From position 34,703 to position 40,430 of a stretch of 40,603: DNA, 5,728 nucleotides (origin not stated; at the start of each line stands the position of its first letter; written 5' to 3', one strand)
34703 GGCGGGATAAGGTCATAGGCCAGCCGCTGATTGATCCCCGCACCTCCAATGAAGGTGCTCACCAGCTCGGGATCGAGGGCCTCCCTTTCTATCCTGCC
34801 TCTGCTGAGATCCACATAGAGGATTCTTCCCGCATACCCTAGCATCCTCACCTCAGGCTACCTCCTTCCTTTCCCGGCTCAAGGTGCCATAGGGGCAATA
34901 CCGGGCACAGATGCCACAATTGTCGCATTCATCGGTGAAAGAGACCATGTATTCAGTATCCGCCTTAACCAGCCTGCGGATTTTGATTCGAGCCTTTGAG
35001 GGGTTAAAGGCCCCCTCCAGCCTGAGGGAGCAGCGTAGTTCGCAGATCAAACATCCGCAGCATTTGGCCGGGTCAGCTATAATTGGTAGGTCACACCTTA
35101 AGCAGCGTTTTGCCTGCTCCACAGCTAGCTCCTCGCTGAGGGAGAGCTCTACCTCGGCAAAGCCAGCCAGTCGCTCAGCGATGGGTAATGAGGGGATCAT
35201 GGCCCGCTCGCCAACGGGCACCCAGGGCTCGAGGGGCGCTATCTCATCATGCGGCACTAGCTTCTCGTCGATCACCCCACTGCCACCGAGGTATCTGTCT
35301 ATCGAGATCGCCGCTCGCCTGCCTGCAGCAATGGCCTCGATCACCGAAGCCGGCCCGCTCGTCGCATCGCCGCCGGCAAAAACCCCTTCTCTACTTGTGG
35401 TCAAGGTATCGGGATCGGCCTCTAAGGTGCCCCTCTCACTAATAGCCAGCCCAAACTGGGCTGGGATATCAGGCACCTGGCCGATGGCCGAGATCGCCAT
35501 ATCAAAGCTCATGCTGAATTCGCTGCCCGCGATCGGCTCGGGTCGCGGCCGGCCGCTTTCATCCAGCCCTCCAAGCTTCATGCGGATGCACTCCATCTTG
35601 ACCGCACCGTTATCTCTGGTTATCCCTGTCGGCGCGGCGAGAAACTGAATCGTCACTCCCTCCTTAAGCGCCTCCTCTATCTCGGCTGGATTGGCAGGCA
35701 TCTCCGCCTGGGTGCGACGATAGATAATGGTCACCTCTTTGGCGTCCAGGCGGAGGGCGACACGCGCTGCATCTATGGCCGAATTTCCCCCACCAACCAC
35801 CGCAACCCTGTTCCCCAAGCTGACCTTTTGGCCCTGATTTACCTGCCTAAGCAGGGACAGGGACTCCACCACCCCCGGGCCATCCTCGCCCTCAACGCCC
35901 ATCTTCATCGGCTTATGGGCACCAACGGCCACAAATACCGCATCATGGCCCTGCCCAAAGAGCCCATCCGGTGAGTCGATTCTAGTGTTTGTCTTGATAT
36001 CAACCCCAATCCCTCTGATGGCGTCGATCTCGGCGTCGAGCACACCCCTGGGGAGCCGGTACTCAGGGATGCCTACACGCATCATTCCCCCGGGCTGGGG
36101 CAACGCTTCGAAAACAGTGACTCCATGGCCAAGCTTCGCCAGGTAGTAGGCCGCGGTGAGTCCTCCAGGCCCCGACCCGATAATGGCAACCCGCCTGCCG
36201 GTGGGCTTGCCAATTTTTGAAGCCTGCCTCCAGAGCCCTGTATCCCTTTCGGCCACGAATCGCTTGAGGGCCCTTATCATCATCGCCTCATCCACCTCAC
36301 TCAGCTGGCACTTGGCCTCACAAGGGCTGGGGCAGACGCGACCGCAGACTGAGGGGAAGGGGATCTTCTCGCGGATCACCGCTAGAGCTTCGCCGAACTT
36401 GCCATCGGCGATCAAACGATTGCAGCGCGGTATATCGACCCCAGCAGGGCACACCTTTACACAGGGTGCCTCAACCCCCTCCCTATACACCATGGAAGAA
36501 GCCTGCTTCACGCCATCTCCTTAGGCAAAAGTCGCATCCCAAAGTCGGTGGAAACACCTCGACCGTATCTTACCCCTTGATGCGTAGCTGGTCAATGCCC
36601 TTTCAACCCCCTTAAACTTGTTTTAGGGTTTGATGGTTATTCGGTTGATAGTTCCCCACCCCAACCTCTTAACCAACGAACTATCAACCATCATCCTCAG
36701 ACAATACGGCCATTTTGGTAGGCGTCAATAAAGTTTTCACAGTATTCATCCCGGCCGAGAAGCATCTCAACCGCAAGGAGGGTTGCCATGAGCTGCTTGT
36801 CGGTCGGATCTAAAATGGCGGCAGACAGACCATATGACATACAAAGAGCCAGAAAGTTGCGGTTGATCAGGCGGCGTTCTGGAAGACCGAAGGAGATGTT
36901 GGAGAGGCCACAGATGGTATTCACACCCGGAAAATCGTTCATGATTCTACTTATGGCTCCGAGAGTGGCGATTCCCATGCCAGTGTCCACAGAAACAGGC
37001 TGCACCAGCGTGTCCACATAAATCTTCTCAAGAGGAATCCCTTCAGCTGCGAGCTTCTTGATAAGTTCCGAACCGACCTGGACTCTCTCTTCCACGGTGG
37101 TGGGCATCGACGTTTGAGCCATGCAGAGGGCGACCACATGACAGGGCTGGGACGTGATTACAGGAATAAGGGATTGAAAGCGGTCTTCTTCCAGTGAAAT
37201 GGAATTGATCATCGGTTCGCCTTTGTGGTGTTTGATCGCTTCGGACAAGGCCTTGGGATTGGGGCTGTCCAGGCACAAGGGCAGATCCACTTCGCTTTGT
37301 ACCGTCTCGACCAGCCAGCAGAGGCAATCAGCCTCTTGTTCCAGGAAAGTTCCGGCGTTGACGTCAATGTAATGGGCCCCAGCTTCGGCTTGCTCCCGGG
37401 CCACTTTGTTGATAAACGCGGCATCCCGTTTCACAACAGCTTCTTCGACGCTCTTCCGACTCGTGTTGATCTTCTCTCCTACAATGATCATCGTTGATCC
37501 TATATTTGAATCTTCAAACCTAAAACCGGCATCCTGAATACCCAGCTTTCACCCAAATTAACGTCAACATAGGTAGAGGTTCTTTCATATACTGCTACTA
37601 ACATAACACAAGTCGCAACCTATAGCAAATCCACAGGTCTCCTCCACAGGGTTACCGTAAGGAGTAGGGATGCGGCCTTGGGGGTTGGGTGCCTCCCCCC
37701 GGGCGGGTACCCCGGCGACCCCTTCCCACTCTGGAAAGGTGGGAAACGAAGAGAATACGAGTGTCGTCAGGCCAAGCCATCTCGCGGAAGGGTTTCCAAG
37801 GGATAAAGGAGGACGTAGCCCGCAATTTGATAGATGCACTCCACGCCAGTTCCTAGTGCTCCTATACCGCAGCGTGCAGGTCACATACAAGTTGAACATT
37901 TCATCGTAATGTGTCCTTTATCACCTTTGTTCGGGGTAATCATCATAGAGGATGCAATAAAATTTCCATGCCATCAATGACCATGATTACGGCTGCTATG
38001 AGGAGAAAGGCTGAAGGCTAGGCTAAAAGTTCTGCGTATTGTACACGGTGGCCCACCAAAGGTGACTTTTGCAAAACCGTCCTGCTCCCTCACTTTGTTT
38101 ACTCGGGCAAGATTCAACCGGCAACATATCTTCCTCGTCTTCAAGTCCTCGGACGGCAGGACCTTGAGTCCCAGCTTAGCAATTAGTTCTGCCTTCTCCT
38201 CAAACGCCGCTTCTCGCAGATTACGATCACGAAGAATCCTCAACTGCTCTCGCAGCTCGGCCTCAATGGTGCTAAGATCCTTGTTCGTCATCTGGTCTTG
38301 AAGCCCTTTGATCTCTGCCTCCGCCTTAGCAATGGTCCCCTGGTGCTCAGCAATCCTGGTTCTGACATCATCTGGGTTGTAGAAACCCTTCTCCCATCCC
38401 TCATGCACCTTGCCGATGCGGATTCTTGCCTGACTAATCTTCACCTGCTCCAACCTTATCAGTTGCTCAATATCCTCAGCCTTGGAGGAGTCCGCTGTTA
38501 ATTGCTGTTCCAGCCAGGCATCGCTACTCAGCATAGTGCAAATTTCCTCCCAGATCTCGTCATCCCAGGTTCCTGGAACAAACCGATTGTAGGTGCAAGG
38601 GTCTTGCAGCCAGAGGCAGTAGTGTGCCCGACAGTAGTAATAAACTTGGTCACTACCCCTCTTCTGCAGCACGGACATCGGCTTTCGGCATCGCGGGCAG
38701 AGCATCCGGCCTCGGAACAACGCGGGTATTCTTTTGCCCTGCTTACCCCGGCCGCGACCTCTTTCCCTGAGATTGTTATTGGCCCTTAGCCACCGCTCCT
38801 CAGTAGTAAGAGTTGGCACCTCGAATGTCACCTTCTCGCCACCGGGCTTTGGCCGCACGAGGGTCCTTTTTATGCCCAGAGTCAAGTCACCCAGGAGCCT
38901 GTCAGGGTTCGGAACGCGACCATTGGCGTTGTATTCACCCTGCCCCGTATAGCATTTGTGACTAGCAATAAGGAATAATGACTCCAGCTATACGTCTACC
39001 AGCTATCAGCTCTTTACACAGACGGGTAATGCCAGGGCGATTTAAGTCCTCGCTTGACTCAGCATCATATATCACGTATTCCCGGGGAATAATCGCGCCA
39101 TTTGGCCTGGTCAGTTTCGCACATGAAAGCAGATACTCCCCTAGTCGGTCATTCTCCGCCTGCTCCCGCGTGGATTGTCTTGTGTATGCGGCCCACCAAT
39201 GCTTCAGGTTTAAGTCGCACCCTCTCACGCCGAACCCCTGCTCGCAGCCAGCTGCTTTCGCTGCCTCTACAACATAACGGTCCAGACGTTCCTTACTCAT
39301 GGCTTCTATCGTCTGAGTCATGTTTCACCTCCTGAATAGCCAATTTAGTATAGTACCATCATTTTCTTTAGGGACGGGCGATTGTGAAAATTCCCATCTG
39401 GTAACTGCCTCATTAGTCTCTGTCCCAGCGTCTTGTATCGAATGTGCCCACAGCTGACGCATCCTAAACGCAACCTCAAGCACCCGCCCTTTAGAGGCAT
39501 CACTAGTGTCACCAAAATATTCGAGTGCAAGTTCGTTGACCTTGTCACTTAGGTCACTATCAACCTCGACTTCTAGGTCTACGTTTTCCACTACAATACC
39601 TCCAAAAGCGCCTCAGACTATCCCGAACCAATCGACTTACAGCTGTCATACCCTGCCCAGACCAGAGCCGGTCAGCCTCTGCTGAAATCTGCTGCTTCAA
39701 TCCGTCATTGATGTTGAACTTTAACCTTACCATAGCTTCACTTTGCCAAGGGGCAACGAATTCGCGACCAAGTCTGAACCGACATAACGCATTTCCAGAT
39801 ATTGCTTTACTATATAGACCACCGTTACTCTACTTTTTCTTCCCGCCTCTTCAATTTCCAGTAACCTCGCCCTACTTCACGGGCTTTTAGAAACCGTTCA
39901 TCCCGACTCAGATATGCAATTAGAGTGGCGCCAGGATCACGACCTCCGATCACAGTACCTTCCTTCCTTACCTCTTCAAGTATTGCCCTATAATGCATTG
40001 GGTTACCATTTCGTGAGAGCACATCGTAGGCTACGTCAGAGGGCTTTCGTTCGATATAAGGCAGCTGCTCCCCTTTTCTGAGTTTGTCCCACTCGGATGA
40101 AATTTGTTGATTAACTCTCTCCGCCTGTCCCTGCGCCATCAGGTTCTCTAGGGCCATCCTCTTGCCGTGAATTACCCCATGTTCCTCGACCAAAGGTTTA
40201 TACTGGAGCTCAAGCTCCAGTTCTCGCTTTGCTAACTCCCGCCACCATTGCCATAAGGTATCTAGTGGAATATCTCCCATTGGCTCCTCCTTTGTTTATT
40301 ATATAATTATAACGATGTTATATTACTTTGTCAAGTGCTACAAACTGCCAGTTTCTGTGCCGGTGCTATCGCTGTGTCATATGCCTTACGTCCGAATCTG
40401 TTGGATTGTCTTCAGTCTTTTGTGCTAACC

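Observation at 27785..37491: Operon joining two AOR paralogs, a flavoprotein-ferredoxin fusion, a crotonase and a complete corrinoid methyl-transfer system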

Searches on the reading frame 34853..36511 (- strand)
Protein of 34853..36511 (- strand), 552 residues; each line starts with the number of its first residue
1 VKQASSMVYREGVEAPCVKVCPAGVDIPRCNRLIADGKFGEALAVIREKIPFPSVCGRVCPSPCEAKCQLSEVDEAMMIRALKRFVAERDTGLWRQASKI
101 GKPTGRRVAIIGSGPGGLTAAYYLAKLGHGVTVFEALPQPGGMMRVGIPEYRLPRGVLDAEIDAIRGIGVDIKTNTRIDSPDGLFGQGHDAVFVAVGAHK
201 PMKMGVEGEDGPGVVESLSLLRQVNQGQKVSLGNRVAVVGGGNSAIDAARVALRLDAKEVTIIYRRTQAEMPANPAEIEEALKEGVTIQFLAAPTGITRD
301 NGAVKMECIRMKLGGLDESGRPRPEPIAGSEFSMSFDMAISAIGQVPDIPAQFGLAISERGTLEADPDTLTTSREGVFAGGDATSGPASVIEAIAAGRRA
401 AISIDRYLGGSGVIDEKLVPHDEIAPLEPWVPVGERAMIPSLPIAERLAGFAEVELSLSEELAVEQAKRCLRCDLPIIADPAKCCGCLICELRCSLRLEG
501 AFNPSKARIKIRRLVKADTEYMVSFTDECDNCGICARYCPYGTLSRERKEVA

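Call 3: search_protein_families(library=pfam, proteins=[window:34853-36511:-])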
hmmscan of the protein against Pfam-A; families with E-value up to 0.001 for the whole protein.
window:34853-36511:- (552 aa): 14 families
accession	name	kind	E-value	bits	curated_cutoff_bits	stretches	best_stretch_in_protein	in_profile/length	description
PF07992.20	Pyr_redox_2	-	2.9e-33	116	26.1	1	107-397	2-291/291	Pyridine nucleotide-disulphide oxidoreductase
PF14691.11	Fer4_20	-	1.6e-19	70.2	25.8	1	14-89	29-107/113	Dihydroprymidine dehydrogenase domain II, 4Fe-4S cluster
PF00070.33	Pyr_redox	-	4.7e-13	49.9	22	2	235-289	1-58/82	Pyridine nucleotide-disulphide oxidoreductase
PF13738.12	Pyr_redox_3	-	1.3e-11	44.7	30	1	191-305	127-246/305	Pyridine nucleotide-disulphide oxidoreductase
PF13450.12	NAD_binding_8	-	7.7e-10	39.3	21.9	1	110-145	1-36/68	NAD(P)-binding Rossmann-like domain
PF01593.30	Amino_oxidase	-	1.2e-07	31.9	19.8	1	116-144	2-30/443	Flavin containing amine oxidoreductase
PF01266.30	DAO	-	1.7e-07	31.6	27.9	1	107-141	1-35/353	FAD dependent oxidoreductase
PF12831.13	FAD_oxidored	-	8.3e-06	25.8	27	1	108-145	2-39/416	FAD dependent oxidoreductase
PF01946.23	Thi4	-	1.7e-05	24.6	26.2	1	108-147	20-60/235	Thi4 family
PF01262.27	AlaDh_PNT_C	-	2.9e-05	24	23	0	234-268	29-62/214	Alanine dehydrogenase/PNT, C-terminal domain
PF01134.28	GIDA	-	4.2e-05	23.2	22.1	0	108-178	2-72/391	Glucose inhibited division protein A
PF00037.32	Fer4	-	9.9e-05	22.4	21.1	1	526-544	5-23/24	4Fe-4S binding domain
PF00890.30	FAD_binding_2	-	0.00064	19.5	20.4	1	108-142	2-36/414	FAD binding domain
PF03486.20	HI0933_like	-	0.00072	19.5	50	0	107-141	2-36/244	HI0933-like protein Rossmann domain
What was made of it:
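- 34853..36511 (-): NfnB/GltD-like iron-sulfur flavoprotein fused to a C-terminal 2x[4Fe-4S] ferredoxin domain (552 aa). Probable NAD(P)-linked electron module of AOR-2. Fer4_20, Pyr_redox_2 and Fer4 (call 3).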

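Call 4: search_protein_families(library=ncbifam, proteins=[window:34853-36511:-])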
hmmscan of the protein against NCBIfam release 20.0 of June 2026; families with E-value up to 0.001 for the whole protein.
window:34853-36511:- (552 aa): 59 families (the best 25 are shown)
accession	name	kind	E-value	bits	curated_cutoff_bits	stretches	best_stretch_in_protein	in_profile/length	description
NF009454.0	PRK12814.1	equivalog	2.3e-145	485.6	916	1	14-538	101-627/657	putative NADPH-dependent glutamate synthase small subunit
NF009410.0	PRK12771.1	subfamily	2.9e-144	481.7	516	1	13-545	46-561/566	NAD(P)-binding protein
NF009414.0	PRK12778.1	equivalog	2.7e-104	350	1103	1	14-408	336-749/752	bifunctional dihydroorotate dehydrogenase B NAD binding subunit/NADPH-dependent glutamate synthase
TIGR01316.1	gltA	equivalog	1.2e-97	327.6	471.75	1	13-408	34-449/449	NADPH-dependent glutamate synthase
TIGR03315.1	Se_ygfK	equivalog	2.5e-95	319.9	835.3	1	15-542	445-936/1012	putative selenate reductase subunit YgfK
NF010590.0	PRK13984.1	equivalog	8.2e-85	285.1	946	1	17-409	198-607/611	putative oxidoreductase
NF009413.0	PRK12775.1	equivalog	2e-81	274.2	1895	1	13-409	337-755/1006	putative trifunctional 2-polyprenylphenol hydroxylase/glutamate synthase subunit beta/ferritin domain-containing protein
TIGR01318.1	gltD_gamma_fam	subfamily_domain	3.9e-77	259.8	482.95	1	14-409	47-466/467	glutamate synthase, small subunit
NF009408.0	PRK12769.1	equivalog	8.2e-74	248.9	1003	1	8-410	227-653/659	formate-dependent uric acid utilization protein AegA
NF009409.0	PRK12770.1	subfamily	1.2e-73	248.3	343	1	100-410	13-352/360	putative glutamate synthase subunit beta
NF009415.0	PRK12779.1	equivalog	1.9e-66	224.7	1519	1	20-404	213-622/944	putative bifunctional glutamate synthase subunit beta/2-polyprenylphenol hydroxylase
NF009451.0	PRK12809.1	equivalog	1e-63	215.7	1154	1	14-402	216-628/639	formate-dependent uric acid utilization protein YgfT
TIGR01317.1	GOGAT_sm_gam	subfamily_domain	1.9e-61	208.4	447.7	1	20-413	57-483/485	glutamate synthase small subunit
NF045663.1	diclust_near_Sec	equivalog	5.3e-52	176.9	530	2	15-200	18-201/759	pyridine nucleotide-disulfide oxidoreductase/dicluster-binding protein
TIGR03997.1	mycofact_OYE_2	equivalog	1.4e-16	60.1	793.15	1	97-263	370-533/645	mycofactocin system FadH/OYE family oxidoreductase 2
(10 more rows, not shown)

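Call 39: search_solved_structures(query=window:34853-36511:-, max_evalue=1e-10)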
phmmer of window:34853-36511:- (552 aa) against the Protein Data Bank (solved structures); distinct sequences matched with E-value up to 1e-10: 15.
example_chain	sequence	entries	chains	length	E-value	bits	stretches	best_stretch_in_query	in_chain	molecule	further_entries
9bov_A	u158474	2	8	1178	1.3e-124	420.2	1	10-540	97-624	Molybdopterin oxidoreductase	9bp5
9n5u_A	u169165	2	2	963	2.4e-116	392.9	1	15-411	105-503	NfnA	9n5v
8oh5_C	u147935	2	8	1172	1.2e-105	357.6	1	9-540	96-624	Formate dehydrogenase-O, major subunit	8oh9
4ylf_B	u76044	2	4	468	3.7e-92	313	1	16-410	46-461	Dihydropyrimidine dehydrogenase subunit A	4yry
5jca_L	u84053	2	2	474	2.4e-83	284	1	15-409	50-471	NADH-dependent Ferredoxin:NADP Oxidoreductase (NfnI) subunit alpha | NADH-dependent Ferredoxin:NADP Oxidoreductase subunit alpha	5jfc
5vj7_A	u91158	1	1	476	2.4e-70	241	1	15-412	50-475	Oxidoreductase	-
6s6s_G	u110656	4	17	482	2.2e-60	208.2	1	17-408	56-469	Glutamate synthase [NADPH] small chain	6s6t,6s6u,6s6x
2vdc_G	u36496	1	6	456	7.3e-58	199.9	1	17-408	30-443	GLUTAMATE SYNTHASE [NADPH] SMALL CHAIN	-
7mfm_I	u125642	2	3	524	3.5e-48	167.9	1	20-261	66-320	Glutamate synthase (NADPH) small chain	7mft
1h7x_A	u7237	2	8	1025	6.4e-33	117.5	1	13-409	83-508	DIHYDROPYRIMIDINE DEHYDROGENASE | Dihydropyrimidine dehydrogenase [NADP(+)]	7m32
7m31_A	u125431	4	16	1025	6.4e-33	117.5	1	13-409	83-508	Dihydropyrimidine dehydrogenase [NADP(+)]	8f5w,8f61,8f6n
1gt8_A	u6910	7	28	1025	6.4e-33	117.5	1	13-409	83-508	DIHYDROPYRIMIDINE DEHYDROGENASE | Dihydropyrimidine dehydrogenase [NADP(+)]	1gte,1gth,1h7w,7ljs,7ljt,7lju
2zbw_A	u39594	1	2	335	6.8e-12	48.1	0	193-403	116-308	Thioredoxin reductase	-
6qkg_A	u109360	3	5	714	3.8e-11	45.7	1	92-265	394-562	NCR A | NCR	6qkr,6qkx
3lzw_A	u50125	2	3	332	7.3e-11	44.7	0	195-395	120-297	Ferredoxin--NADP reductase 2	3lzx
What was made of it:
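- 34853..36511 (-): Best PDB hits are the N-terminal NfnB-like parts of 9BOV (420 bits) and 8OH5_C, then NfnA 9N5U and 4YLF_B (deposited as dihydropyrimidine dehydrogenase subunit A) (call 39).
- Tried and rejected: No AorC chain appears among its PDB matches at E <= 1e-10 (call 39).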

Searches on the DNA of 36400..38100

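Call 65: search_rna_families(source=window, start=36400, end=38100, threshold=evalue, max_evalue=1)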
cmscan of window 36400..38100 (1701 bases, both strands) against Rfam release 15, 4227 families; matches with E-value up to 1: 0.
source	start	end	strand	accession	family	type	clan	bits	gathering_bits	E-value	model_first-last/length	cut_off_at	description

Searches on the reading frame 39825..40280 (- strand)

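Call 9: search_protein_families(library=pfam, proteins=[window:39825-40280:-])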
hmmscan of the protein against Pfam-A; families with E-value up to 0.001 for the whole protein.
window:39825-40280:- (151 aa): 1 family
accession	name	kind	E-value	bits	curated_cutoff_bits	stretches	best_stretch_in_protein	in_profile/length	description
PF05066.19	HARE-HTH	-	5.1e-08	33.6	25.9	1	82-134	5-62/71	HB1, ASXL, restriction endonuclease HTH domain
